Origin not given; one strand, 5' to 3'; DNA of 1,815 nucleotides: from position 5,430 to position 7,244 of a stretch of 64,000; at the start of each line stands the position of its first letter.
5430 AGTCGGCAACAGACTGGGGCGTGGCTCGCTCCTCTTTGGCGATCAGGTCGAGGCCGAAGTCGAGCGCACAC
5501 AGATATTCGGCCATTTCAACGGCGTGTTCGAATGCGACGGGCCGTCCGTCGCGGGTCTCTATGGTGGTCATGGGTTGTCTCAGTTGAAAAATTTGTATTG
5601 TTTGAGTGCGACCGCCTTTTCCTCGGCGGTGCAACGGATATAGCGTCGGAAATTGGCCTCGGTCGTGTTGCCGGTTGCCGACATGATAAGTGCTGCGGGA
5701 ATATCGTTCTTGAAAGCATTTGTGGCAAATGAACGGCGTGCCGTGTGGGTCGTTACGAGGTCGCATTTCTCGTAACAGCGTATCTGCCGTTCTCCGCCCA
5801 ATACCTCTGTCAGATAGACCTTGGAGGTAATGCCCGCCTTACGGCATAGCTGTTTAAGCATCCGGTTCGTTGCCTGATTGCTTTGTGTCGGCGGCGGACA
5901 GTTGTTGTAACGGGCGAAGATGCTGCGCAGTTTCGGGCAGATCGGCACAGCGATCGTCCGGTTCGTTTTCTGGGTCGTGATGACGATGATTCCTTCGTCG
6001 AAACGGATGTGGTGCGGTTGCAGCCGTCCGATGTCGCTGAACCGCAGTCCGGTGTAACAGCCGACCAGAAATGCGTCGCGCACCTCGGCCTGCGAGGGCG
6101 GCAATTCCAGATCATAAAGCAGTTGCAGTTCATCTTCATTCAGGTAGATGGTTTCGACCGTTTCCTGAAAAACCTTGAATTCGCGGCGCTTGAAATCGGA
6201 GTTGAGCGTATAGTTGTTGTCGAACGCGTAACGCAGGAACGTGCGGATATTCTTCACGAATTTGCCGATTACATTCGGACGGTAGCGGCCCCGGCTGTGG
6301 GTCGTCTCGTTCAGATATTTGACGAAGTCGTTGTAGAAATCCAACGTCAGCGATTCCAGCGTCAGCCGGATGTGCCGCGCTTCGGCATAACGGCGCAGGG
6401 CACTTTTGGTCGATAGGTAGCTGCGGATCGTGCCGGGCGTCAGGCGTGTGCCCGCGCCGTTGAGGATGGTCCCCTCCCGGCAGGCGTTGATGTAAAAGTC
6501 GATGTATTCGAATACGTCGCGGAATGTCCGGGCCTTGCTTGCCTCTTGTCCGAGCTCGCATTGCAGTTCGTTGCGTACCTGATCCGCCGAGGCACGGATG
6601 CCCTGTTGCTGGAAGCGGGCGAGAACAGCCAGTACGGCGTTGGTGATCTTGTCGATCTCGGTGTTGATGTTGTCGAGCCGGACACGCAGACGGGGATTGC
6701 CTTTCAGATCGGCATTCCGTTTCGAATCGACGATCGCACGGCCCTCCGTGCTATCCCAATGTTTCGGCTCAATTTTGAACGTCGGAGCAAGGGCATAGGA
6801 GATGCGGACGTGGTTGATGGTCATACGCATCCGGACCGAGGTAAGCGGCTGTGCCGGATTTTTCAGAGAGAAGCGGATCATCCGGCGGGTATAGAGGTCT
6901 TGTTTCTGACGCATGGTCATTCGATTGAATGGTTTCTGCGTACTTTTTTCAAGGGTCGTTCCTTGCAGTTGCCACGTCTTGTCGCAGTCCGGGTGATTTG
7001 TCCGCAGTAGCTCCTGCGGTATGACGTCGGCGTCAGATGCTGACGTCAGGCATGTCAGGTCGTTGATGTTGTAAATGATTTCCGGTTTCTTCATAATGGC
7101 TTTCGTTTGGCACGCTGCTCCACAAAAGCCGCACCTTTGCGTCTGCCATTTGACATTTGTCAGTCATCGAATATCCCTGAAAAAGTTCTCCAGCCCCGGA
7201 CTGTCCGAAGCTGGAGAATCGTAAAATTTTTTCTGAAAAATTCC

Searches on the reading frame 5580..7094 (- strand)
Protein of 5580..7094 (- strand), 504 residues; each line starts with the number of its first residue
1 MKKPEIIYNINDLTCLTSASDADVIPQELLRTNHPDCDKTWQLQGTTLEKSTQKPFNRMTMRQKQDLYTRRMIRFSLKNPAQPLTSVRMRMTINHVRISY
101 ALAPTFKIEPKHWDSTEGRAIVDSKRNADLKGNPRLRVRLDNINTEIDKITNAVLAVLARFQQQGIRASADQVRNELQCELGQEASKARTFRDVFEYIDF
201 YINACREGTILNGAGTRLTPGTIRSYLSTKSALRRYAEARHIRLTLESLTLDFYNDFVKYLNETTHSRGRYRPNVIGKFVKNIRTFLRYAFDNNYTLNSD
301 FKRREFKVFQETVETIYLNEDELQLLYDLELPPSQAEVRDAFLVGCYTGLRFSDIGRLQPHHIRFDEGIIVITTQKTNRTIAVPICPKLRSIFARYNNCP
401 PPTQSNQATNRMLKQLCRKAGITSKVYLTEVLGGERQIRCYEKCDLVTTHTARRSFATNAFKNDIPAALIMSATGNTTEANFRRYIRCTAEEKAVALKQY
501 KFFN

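Call 3: search_protein_families(library=pfam, proteins=[window:5580-7094:-], max_evalue=1)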
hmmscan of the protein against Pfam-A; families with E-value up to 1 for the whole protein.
window:5580-7094:- (504 aa): 5 families
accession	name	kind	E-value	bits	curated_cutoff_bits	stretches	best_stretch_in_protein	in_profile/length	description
PF00589.27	Phage_integrase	-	1.9e-11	44.4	27.1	1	318-490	3-170/172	Phage integrase family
PF13102.12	Phage_int_SAM_5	-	8.6e-11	42.5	22.3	1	198-302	6-94/98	Phage integrase SAM-like domain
PF03885.18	DUF327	-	0.058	13.8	25.8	0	123-155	87-119/143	Protein of unknown function (DUF327)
PF17293.8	Arm-DNA-bind_5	-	0.15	13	22.6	1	86-172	15-85/87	Arm DNA-binding domain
PF07745.19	Glyco_hydro_53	-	0.15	11.5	24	1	141-207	109-172/340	Glycosyl hydrolase family 53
